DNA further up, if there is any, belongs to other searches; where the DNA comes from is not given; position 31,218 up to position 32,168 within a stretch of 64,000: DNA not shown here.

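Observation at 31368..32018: Metallothionein-like lipoprotein built from three 99-bp tandem repeats plus a Met-rich linker and a YHS domain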

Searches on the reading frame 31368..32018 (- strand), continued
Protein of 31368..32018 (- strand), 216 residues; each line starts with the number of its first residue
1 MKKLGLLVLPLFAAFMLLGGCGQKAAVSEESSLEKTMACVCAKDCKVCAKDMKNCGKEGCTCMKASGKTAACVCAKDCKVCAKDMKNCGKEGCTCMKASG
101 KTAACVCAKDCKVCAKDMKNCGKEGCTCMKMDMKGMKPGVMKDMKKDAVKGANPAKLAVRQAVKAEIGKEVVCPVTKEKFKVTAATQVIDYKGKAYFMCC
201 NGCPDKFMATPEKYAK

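Call 44: predict_structure(alignment_id=A1)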
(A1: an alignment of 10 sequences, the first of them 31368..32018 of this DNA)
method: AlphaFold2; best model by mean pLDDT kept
length: 216 residues; sequences in the alignment: 10
mean_pLDDT: 54.0   pTM: 0.33
mean pLDDT of the five models: 54.0, 52.2, 49.4, 49.1, 48.1
residues with pLDDT >= 90: 28; 70-90: 31; 50-70: 29; < 50: 128
segments of 3 or more residues with pLDDT < 50: 1-78, 91-93, 96-111, 129-155
pLDDT, mean of each block of 10 residues (from residue 1): 38 42 29 32 43 45 35 47 55 44 37 51 50 34 29 54 90 94 90 89 88 84
secondary structure, 60 per line:
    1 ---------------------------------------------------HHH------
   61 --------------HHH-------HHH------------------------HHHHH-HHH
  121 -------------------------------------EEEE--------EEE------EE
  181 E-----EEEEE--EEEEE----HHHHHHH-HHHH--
elements in order: H112-116 E158-161 E170-172 E179-181 E187-191 E194-198 H203-209 H211-214

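Call 47: fold_search(model_id=the predicted structure, library=pdb)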
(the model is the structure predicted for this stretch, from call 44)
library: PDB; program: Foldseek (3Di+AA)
matches with E <= 10: 215; with E <= 0.001: 0
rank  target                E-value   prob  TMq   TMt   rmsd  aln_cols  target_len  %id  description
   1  2inn_A                6.2e-02  0.99  0.19  0.09   3.4        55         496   27  Structure of the Phenol Hydroxyalse-Regulatory Protein Complex (released 2007-01-16)
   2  4gam_A                1.1e-01  0.99  0.19  0.09   3.2        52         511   17  Complex structure of Methane monooxygenase hydroxylase and regulatory subunit (released 2013-02-06)
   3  2inn_B                1.1e-01  0.94  0.17  0.08   6.1        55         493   27  Structure of the Phenol Hydroxyalse-Regulatory Protein Complex (released 2007-01-16)
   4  2inp_A                1.4e-01  0.98  0.19  0.09   3.0        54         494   28  Structure of the Phenol Hydroxylase-Regulatory Protein Complex (released 2007-01-16)
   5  6d7k_A                1.4e-01  0.98  0.20  0.09   3.1        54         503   15  Complex structure of Methane monooxygenase hydroxylase in complex with inhibitory subunit (released 2019-06-26)
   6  1fz2_B                1.8e-01  0.98  0.21  0.09   2.6        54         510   17  METHANE MONOOXYGENASE HYDROXYLASE, FORM II MIXED-VALENT GENERATED BY CRYSTAL SOAKING (released 2001-02-21)
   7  6ydi_D                1.8e-01  0.97  0.20  0.09   2.7        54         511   17  XFEL structure of the Soluble methane monooxygenase hydroxylase and regulatory subunit complex, from Methylosinus tric (released 2020-09-30)
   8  7tc7_D                1.9e-01  0.97  0.20  0.09   2.7        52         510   17  Cryo-EM structure of methane monooxygenase hydroxylase (by quantifoil) (released 2023-01-25)
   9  3rnf_A                1.9e-01  0.82  0.18  0.08   6.9        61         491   13  Structure of the Toluene/o-Xylene Monooxygenase Hydroxylase T201S/V271A Double Mutant (released 2011-08-17)
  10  3rn9_A                2.0e-01  0.89  0.18  0.09   4.5        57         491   16  Structure of the Toluene/o-Xylene Monooxygenase Hydroxylase T201S/L272E Double Mutant (released 2011-08-17)
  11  3n1x_A                2.2e-01  0.85  0.17  0.08   4.5        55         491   16  X-ray Crystal Structure of Toluene/o-Xylene Monooxygenase Hydroxylase T201C Mutant (released 2010-10-13)
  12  3rnb_A                2.3e-01  0.77  0.18  0.08   6.9        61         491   13  Structure of the Toluene/o-Xylene Monooxygenase Hydroxylase T201S/F176W Double Mutant (released 2011-08-17)
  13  3ge8_D                2.7e-01  0.93  0.19  0.09   3.5        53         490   15  Toluene 4-monooxygenase HD T201A diferric, resting state complex (released 2009-07-28)
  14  8xiw_A                2.7e-01  0.92  0.19  0.08   3.4        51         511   18  Cryo-EM complex structure between hydroxylase and regulatory component from soluble methane monooxygenase (released 2025-06-25)
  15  5tdt_A                2.7e-01  0.82  0.19  0.09   6.9        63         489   11  Oxygenated toluene intermediate in toluene 4-monooxygenase (T4moHD) after reaction in the crystal (released 2017-03-22)
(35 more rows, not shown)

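Call 52: find_encoding_contigs(protein=P0011, flank=4000, max_places=2)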
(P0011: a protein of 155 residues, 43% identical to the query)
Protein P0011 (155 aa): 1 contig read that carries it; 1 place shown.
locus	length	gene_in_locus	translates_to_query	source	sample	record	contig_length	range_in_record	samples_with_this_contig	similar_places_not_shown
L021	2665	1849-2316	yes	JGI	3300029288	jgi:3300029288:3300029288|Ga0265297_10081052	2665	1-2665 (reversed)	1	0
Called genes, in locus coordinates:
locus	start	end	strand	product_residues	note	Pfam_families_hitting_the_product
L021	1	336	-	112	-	?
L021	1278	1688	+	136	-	-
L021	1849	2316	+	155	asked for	PF24273:TRASH_HVO_1752_C (faint), PF04945:YHS (weak), PF08394:Arc_trans_TRASH (faint), PF04945:YHS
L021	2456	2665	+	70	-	?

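Call 65: search_protein_families(library=ncbifam, proteins=[L009:7445-7978:+], max_evalue=0.00001)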
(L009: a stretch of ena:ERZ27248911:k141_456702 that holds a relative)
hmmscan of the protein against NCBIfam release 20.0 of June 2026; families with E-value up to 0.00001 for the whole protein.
L009:7445-7978:+ (177 aa): 10 families
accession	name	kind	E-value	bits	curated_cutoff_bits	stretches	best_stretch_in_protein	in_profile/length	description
NF006960.0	PRK09437.1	equivalog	1.5e-27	96.4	140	1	28-175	3-154/156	thioredoxin-dependent thiol peroxidase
NF053650.1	PerredPrxQDein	equivalog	7.6e-25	87.6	260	1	36-152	2-122/148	thioredoxin-dependent peroxiredoxin PrxQ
NF009668.0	PRK13189.1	equivalog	9.9e-19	67.4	211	1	28-176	9-163/224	peroxiredoxin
NF002854.0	PRK03147.1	subfamily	1.4e-18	67.4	170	1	4-173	11-172/176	thiol-disulfide oxidoreductase ResA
NF009669.0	PRK13190.1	equivalog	4.5e-17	61.9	261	1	35-176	9-154/203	putative peroxiredoxin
NF040737.1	peroxi_PrxU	equivalog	2e-16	60.4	270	1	23-174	30-190/233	thioredoxin-dependent peroxiredoxin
NF009670.0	PRK13191.1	equivalog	7.8e-15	55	374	1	55-176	32-160/215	putative peroxiredoxin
NF011576.0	PRK15000.1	subfamily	6.2e-14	52.1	301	1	47-175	25-160/200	peroxiredoxin C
TIGR03137.1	AhpC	equivalog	8e-14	51.8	272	1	51-174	27-153/187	alkyl hydroperoxide reductase subunit C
NF010122.0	PRK13599.1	equivalog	3.6e-12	46.1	456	1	56-176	33-160/220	peroxiredoxin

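Call 83: search_protein_families(library=pfam, proteins=[P0006, P0012, P0010], max_evalue=10)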
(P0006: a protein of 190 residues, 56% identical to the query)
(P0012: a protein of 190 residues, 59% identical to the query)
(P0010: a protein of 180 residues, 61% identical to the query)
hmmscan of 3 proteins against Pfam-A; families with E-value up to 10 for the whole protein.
P0006 (190 aa): 1 family
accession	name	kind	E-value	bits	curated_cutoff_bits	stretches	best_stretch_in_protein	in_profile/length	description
PF04945.19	YHS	-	3.6e-08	33.7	30.3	1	159-189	14-44/47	YHS domain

P0012 (190 aa): 30 families (the best 25 are shown)
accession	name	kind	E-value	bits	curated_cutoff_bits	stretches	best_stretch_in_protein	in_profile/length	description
PF19335.5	HMBD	-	1.2e-21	76.8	23.6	2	127-152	2-28/28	Heavy metal binding domain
PF04945.19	YHS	-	5.2e-11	42.8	30.3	1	86-118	14-46/47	YHS domain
PF24273.1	TRASH_HVO_1752_C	-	8.5e-06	26.3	27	1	82-111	10-39/47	HVO_1752, C-terminal TRASH domain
PF08394.17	Arc_trans_TRASH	-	0.00044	20.7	27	1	90-110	17-37/43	Archaeal TRASH domain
PF13878.12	zf-C2H2_3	-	0.0033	17.6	27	2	175-183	12-22/40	zinc-finger of acetyl-transferase ESCO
PF01396.24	Zn_ribbon_Top1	-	0.0034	17.6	32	2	140-160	2-21/39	Topoisomerase DNA binding C4 zinc finger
PF25207.1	DUF7837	-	0.011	16.2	27.8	2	172-186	3-17/47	Domain of unknown function (DUF7837)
PF07191.17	Zn_ribbon_6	-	0.015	15.8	25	2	141-185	2-40/67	Double zinc ribbon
PF06827.20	zf-FPG_IleRS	-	0.022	15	21.3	1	141-163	3-25/30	Zinc finger found in FPG and IleRS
PF13453.11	Zn_ribbon_TFIIB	-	0.05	13.5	22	2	141-168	1-27/41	Transcription factor zinc-finger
PF05191.20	ADK_lid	-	0.061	13.6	26.6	2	172-186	19-33/36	Adenylate kinase, active site lid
PF24292.1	DUF7479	-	0.081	13.5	27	2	176-187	32-43/60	Domain of unknown function (DUF7479)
PF12156.14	ATPase-cat_bd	-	0.11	13.6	27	1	85-106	12-33/86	Putative metal-binding domain of cation transport ATPase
PF23548.1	Zn_ribbon_FGT1_2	-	0.12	12.4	27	1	141-153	22-34/35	FORGETTER1 second zinc ribbon domain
PF13663.11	DUF4148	-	0.2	12.6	27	1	1-61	1-39/62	Domain of unknown function (DUF4148)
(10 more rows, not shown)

P0010 (180 aa): 6 families
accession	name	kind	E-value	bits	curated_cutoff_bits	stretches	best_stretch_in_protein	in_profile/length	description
PF04945.19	YHS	-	3e-14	53.2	30.3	2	83-110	18-45/47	YHS domain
PF08394.17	Arc_trans_TRASH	-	3.4e-06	27.5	27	2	155-174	19-38/43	Archaeal TRASH domain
PF24273.1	TRASH_HVO_1752_C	-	1.4e-05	25.6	27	2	83-103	18-38/47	HVO_1752, C-terminal TRASH domain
PF12156.14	ATPase-cat_bd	-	0.005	18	27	1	81-102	15-36/86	Putative metal-binding domain of cation transport ATPase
PF11494.13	Ta0938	-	0.034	15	27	1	153-173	16-36/92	Ta0938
PF16729.10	DUF5067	-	0.039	14.3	27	1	51-93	5-47/126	Domain of unknown function (DUF5067)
